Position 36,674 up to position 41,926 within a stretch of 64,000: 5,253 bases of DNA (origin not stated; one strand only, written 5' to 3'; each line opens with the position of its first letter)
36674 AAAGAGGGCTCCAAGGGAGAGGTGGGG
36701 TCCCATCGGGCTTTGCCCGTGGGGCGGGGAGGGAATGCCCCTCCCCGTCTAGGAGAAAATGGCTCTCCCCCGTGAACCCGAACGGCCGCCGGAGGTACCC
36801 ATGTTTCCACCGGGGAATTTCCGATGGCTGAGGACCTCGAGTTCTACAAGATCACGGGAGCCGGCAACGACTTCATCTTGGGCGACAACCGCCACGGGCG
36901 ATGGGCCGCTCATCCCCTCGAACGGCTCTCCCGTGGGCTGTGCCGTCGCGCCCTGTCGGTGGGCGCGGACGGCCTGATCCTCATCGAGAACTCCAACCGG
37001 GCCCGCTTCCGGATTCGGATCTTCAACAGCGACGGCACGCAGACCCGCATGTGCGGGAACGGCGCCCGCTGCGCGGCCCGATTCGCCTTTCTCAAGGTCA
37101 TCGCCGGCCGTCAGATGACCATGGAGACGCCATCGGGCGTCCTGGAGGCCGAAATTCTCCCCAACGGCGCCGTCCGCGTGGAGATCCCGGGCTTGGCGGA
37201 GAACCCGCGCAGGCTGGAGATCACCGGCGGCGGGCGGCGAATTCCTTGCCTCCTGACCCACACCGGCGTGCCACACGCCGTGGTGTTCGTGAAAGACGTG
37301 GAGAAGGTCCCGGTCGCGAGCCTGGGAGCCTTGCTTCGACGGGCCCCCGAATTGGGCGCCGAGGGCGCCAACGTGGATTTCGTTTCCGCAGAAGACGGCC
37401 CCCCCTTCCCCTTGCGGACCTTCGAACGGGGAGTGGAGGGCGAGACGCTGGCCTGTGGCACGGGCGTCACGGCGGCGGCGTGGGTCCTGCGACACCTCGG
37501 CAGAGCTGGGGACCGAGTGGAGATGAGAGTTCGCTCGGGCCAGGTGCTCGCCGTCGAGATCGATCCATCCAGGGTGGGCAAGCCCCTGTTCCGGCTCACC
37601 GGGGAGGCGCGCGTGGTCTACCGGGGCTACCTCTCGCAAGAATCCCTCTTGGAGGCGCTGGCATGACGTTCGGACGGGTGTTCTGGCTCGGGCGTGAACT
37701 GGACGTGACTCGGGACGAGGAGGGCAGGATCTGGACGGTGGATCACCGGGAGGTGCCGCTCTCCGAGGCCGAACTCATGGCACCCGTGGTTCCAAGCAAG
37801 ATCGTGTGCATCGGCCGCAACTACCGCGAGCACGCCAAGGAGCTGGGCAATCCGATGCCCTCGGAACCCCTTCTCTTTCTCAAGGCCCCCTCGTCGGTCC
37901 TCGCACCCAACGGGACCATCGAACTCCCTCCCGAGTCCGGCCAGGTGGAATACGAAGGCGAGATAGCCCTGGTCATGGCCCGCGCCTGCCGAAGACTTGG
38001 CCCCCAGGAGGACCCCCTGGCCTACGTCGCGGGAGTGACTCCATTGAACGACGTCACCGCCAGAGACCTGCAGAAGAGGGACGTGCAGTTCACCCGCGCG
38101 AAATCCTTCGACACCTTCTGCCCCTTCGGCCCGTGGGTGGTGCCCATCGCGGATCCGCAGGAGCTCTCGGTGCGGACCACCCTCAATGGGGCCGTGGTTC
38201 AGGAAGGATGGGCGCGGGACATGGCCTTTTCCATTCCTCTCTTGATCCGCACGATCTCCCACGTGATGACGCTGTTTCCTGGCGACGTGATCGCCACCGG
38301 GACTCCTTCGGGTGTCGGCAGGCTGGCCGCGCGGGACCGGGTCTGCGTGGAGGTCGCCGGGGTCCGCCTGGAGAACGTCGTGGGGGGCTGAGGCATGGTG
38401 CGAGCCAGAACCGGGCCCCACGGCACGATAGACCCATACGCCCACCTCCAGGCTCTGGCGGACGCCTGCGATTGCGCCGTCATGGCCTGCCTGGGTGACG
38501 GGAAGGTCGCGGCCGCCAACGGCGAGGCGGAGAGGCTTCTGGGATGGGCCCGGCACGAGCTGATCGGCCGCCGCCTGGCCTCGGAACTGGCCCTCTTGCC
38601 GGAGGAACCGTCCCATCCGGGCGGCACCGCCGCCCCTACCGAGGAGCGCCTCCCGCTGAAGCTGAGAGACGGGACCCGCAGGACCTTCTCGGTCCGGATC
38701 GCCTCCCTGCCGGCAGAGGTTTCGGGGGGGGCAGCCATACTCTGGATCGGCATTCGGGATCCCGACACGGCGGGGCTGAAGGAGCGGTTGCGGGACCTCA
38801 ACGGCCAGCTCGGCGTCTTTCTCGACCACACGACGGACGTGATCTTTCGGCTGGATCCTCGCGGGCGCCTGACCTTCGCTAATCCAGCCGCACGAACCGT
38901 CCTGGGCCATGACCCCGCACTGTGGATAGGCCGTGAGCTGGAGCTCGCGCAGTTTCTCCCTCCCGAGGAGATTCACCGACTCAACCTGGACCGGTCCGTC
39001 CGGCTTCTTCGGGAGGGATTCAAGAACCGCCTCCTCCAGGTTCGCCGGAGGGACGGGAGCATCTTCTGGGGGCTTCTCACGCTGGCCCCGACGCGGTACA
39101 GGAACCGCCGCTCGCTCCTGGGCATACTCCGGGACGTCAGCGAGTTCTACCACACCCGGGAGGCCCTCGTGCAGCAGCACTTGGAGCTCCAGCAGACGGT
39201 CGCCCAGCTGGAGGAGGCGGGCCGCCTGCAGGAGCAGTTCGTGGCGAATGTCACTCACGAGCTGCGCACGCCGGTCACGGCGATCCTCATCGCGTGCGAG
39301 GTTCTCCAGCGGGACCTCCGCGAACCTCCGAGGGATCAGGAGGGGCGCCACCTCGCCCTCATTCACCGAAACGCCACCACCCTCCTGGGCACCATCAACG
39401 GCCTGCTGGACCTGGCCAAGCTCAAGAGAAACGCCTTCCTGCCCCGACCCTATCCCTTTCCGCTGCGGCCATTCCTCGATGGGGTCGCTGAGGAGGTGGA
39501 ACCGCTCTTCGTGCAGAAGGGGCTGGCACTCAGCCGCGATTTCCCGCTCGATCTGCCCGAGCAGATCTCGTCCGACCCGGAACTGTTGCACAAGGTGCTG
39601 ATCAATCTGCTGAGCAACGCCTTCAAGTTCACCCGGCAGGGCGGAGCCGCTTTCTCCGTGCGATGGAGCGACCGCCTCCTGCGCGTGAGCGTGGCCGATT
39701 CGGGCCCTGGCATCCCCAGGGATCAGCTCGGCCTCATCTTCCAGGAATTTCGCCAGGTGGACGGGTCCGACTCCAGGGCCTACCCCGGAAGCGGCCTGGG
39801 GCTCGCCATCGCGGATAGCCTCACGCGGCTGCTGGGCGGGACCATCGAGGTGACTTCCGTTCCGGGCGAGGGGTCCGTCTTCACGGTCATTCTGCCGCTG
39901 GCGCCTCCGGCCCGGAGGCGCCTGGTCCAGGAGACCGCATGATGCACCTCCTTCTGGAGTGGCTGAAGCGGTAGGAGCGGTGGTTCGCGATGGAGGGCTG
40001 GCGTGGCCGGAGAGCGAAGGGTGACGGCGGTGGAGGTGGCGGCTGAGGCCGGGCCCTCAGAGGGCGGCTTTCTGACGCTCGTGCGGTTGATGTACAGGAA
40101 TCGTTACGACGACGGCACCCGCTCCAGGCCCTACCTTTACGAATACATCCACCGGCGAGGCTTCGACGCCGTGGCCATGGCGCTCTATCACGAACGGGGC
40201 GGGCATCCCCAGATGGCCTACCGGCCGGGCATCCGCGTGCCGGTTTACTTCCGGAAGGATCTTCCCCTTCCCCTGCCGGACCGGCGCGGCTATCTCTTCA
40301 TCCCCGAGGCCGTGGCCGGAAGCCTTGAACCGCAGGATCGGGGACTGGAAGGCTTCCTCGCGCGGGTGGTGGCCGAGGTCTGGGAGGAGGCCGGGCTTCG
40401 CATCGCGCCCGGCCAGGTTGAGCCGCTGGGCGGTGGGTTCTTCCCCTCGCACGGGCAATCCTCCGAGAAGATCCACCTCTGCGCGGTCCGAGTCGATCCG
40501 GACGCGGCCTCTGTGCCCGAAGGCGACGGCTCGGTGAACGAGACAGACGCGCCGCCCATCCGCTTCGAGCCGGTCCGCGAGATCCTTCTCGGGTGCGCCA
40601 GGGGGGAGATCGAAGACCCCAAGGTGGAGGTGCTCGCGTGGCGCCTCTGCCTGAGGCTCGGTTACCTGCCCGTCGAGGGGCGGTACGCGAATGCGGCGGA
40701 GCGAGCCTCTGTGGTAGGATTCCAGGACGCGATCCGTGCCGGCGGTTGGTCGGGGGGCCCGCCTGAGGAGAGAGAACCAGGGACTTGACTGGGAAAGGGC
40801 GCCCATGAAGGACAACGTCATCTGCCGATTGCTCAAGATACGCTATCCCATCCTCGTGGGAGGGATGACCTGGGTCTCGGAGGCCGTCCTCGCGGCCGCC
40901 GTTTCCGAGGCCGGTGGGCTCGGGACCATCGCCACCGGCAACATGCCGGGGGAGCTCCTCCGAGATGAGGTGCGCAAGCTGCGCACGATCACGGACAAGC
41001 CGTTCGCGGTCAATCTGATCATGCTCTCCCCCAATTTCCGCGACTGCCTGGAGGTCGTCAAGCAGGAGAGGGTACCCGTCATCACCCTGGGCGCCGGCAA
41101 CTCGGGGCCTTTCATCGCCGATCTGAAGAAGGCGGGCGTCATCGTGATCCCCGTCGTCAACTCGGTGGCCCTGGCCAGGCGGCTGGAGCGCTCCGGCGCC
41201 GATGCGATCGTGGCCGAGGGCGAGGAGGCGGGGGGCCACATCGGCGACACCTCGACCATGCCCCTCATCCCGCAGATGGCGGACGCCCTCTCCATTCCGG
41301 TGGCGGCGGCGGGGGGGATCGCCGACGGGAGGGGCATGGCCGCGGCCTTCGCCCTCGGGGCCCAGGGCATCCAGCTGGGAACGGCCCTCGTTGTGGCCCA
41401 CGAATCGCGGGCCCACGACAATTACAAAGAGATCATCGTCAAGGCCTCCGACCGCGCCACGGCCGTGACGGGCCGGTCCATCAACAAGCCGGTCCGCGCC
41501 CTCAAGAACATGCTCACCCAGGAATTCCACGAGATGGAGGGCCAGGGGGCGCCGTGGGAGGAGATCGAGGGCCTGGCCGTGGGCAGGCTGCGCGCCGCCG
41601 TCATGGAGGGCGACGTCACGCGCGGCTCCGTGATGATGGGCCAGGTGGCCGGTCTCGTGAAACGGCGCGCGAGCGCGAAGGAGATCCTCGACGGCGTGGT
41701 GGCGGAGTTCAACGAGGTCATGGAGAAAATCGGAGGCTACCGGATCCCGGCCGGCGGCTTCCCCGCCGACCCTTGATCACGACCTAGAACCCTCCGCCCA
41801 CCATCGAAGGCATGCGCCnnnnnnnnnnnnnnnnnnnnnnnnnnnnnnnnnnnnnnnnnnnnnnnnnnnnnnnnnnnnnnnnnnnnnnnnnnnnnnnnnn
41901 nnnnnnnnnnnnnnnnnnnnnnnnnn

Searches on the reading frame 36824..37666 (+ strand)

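Call 38: search_protein_families(library=pfam, proteins=[window:36824-37666:+], max_evalue=0.00001)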
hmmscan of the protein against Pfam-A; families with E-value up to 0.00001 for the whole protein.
window:36824-37666:+ (280 aa): 1 family
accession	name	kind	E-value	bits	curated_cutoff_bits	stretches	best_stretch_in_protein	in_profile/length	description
PF01678.24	DAP_epimerase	-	2.8e-41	140.8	34.7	2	7-119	1-113/121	Diaminopimelate epimerase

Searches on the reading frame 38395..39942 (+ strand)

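Call 38: search_protein_families(library=pfam, proteins=[window:38395-39942:+], max_evalue=0.00001)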
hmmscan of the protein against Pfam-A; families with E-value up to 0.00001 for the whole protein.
window:38395-39942:+ (515 aa): 6 families
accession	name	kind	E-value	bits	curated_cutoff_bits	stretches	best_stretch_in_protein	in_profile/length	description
PF02518.31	HATPase_c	-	6.4e-26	91.4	26.4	1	394-503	2-110/111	Histidine kinase-, DNA gyrase B-, and HSP90-like ATPase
PF08448.16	PAS_4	-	8.7e-17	61.8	23.1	1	143-252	1-109/110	PAS fold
PF00989.32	PAS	-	9.6e-16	58.2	22.6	1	142-248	6-113/113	PAS fold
PF00512.31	HisKA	-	4.3e-15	55.9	26.9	1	279-344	2-64/66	His Kinase A (phospho-acceptor) domain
PF13426.13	PAS_9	-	1.1e-14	55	27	1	151-250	6-103/103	PAS domain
PF13188.13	PAS_8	-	4.4e-11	42.7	21.8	0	142-190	6-55/65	PAS domain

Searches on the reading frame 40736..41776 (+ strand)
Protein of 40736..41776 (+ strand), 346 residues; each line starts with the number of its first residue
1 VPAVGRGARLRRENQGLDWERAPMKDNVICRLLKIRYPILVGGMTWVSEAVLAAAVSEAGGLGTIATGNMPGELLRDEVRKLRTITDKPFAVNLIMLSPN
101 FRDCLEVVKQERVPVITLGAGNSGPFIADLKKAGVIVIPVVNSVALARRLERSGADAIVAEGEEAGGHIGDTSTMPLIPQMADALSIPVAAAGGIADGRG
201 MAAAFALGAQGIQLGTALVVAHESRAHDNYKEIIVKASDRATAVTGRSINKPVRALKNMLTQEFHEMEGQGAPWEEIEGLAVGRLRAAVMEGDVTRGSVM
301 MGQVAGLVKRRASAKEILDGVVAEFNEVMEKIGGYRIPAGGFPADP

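Call 39: search_protein_families(library=pfam, proteins=[window:40736-41776:+], max_evalue=0.00001)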
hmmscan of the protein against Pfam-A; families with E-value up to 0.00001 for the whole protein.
window:40736-41776:+ (346 aa): 3 families
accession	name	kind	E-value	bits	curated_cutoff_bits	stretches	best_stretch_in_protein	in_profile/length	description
PF03060.21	NMO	-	2.6e-70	237.9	28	2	101-323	102-330/331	Nitronate monooxygenase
PF00478.31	IMPDH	-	2.6e-08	33.7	25.6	0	30-85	28-82/345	IMP dehydrogenase / GMP reductase domain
PF05690.20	ThiG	-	8.1e-06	25.8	23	0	130-225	119-214/247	Thiazole biosynthesis protein ThiG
